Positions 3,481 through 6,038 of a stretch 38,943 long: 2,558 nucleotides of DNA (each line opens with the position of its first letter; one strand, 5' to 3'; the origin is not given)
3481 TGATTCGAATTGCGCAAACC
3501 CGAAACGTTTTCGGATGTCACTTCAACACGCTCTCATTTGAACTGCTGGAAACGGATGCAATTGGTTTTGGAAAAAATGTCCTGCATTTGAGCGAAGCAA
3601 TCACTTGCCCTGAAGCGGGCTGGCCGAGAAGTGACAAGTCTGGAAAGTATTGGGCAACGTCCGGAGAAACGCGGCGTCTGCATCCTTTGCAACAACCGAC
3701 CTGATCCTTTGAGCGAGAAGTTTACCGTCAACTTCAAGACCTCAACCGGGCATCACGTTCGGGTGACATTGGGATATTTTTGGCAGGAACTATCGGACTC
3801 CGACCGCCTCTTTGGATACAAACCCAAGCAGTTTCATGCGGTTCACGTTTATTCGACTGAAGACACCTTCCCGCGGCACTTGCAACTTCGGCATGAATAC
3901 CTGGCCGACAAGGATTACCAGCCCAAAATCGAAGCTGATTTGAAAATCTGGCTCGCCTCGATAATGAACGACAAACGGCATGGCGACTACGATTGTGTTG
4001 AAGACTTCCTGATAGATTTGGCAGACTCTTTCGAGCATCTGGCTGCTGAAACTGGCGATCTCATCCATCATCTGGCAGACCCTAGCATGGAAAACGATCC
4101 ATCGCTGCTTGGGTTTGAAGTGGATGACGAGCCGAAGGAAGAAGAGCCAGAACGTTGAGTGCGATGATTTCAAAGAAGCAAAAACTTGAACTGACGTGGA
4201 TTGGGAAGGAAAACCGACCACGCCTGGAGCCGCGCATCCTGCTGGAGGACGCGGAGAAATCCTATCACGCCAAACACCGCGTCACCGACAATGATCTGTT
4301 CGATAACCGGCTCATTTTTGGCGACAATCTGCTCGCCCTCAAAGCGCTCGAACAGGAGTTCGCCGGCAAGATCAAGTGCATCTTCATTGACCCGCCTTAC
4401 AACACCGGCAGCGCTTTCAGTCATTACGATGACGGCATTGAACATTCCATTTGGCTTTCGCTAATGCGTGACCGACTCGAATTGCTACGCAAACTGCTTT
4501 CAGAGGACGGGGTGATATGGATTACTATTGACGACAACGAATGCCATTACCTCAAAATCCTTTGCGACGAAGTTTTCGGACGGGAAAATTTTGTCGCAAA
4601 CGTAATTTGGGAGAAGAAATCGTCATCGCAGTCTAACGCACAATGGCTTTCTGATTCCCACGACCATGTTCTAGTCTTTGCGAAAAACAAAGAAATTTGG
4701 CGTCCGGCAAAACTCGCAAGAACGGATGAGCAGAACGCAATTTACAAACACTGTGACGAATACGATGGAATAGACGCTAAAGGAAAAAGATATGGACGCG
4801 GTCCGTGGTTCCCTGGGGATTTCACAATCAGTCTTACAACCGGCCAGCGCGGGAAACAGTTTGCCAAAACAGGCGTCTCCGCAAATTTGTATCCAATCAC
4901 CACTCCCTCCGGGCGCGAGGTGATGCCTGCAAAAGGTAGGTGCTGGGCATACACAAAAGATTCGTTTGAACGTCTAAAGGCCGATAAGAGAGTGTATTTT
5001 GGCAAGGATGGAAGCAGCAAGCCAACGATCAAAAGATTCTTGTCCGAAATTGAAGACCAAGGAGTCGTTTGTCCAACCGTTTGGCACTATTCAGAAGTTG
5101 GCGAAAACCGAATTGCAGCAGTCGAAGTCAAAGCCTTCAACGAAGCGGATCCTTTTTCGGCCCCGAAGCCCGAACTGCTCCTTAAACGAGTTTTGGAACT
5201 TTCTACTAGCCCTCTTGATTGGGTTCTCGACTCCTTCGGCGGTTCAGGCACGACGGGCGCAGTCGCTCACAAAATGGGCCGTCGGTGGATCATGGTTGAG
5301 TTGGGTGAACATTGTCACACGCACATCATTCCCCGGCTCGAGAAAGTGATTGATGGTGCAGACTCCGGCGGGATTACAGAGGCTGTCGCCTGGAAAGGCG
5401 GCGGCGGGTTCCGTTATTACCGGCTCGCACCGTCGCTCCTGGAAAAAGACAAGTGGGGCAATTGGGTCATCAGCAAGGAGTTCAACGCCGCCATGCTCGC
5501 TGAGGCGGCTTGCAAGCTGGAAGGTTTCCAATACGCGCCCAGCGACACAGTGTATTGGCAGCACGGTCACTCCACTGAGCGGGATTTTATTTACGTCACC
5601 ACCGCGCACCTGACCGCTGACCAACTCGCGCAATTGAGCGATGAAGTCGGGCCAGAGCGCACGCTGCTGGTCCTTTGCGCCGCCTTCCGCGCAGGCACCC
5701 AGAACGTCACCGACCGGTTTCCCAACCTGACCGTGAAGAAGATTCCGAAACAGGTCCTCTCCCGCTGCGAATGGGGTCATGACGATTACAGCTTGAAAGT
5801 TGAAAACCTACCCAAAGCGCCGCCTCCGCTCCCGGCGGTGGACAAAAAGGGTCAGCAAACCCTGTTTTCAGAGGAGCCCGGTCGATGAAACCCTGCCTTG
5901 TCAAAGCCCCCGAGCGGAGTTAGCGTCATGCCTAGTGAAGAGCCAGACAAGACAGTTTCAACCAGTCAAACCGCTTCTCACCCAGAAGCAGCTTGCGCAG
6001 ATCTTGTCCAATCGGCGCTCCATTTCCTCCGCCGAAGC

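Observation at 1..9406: Seven-gene expanded Type III R-M operon (helicase, small ORF, Rad50-like ATPase, orphan, Mod, kinase-like, Res): a candidate MADS-like multi-component defence system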

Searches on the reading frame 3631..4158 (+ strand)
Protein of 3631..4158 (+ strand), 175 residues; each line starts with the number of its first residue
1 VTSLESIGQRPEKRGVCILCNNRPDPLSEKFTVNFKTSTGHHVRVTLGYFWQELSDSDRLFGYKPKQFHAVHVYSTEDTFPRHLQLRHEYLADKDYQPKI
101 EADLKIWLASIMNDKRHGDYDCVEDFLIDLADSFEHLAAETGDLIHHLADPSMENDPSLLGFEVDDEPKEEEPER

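Call 6: search_protein_families(library=pfam, proteins=[window:3631-4158:+], max_evalue=0.01)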
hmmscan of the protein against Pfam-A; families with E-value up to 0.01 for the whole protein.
window:3631-4158:+ (175 aa): 0 families

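Call 7: search_protein_families(library=padloc, proteins=[window:3631-4158:+], max_evalue=0.01)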
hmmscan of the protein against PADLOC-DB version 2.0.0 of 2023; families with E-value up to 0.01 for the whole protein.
window:3631-4158:+ (175 aa): 0 families

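Call 8: search_protein_families(library=ncbifam, proteins=[window:3631-4158:+], max_evalue=0.01)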
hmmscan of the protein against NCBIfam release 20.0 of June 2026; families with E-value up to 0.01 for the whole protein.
window:3631-4158:+ (175 aa): 0 families

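Call 54: search_protein_families(library=padloc, proteins=[window:3709-4155:+], max_evalue=0.00001)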
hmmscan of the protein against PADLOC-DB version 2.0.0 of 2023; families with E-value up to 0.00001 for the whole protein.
window:3709-4155:+ (149 aa): 0 families

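Call 66: find_homologous_proteins(query=window:3709-4155:+, max_evalue=0.01)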
Query window:3709-4155:+ (149 aa): 3 proteins with E <= 0.01 among 12 candidates.
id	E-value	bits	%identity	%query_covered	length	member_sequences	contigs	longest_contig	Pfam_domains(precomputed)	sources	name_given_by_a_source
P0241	2.2e-82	292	83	93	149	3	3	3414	-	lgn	-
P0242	1.3e-67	244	100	74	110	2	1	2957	-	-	-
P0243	1.8e-39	153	47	99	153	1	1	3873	-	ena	-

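Call 68: find_encoding_contigs(protein=P0243, flank=5000, max_places=2)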
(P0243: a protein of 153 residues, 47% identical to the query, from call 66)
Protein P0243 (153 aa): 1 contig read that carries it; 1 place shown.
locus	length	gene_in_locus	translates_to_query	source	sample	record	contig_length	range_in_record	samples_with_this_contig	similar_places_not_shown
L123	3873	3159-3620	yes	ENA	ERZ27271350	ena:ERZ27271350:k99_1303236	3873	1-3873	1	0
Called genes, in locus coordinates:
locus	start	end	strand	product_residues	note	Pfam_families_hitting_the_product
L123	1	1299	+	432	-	?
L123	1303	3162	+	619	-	PF10592:AIPR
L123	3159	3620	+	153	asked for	-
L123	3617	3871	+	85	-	?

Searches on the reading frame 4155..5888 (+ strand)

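Call 6: search_protein_families(library=pfam, proteins=[window:4155-5888:+], max_evalue=0.01)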
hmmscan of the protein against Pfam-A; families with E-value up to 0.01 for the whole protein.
window:4155-5888:+ (577 aa): 2 families
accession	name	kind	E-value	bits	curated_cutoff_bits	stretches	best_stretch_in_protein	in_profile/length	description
PF01555.25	N6_N4_Mtase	-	9.6e-47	160.2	26.7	1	73-389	1-217/221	DNA methylase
PF03602.21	Cons_hypoth95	-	0.0061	16.7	24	0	61-101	103-142/182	Conserved hypothetical protein 95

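Call 7: search_protein_families(library=padloc, proteins=[window:4155-5888:+], max_evalue=0.01)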
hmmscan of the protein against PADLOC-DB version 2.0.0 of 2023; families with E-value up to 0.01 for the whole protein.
window:4155-5888:+ (577 aa): 54 families (the best 25 are shown)
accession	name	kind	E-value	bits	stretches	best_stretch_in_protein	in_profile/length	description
PDLC03636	MTase_III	-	5.2e-216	716.8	1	6-553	2-559/575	Type III methyltransferase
PDLC03644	MTase_III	-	1.2e-125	418.3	1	13-440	4-437/542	Type III methyltransferase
PDLC03634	MTase_III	-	1.1e-78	263.6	2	94-389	167-450/621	Type III methyltransferase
PDLC03635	MTase_III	-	2.2e-73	246.1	1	38-426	206-602/708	Type III methyltransferase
PDLC03638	MTase_III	-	1.2e-65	220.3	1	46-424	376-712/816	Type III methyltransferase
PDLC03641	MTase_III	-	2.4e-62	209.4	2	96-372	180-429/657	Type III methyltransferase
PDLC03637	MTase_III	-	8.3e-62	207.5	1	9-385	83-455/513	Type III methyltransferase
PDLC03640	MTase_III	-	7.3e-57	191.1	3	243-403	281-451/654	Type III methyltransferase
PDLC03354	MTase_II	-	1.2e-44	151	1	4-386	18-373/425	Type II methyltransferase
PDLC03642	MTase_III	-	2.7e-37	126.6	1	44-202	76-241/528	Type III methyltransferase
PDLC03300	MTase_II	-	3.9e-33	112.8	2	89-180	77-165/302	Type II methyltransferase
PDLC03299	MTase_II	-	1.1e-28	98.6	2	49-180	13-139/296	Type II methyltransferase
PDLC03643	MTase_III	-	4.6e-28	96.5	1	104-369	1-246/465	Type III methyltransferase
PDLC03633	MTase_III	-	7.1e-27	92.3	3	328-388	286-346/616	Type III methyltransferase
PDLC03639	MTase_III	-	1.2e-26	91.3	1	50-179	87-223/639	Type III methyltransferase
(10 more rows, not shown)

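Call 8: search_protein_families(library=ncbifam, proteins=[window:4155-5888:+], max_evalue=0.01)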
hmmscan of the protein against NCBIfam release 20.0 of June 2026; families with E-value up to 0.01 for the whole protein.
window:4155-5888:+ (577 aa): 3 families
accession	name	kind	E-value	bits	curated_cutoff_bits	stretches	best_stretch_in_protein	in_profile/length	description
NF008572.0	PRK11524.1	equivalog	7.9e-23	81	292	2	50-180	14-138/294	adenine-specific DNA-methyltransferase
NF050803.1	DnaMtaseCcrMCaul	equivalog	2.5e-16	59.6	830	1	331-399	183-251/350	adenine-specific DNA-methyltransferase CcrM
NF010253.0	PRK13699.1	subfamily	1.3e-06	28.3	244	1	336-400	146-210/226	DNA methyltransferase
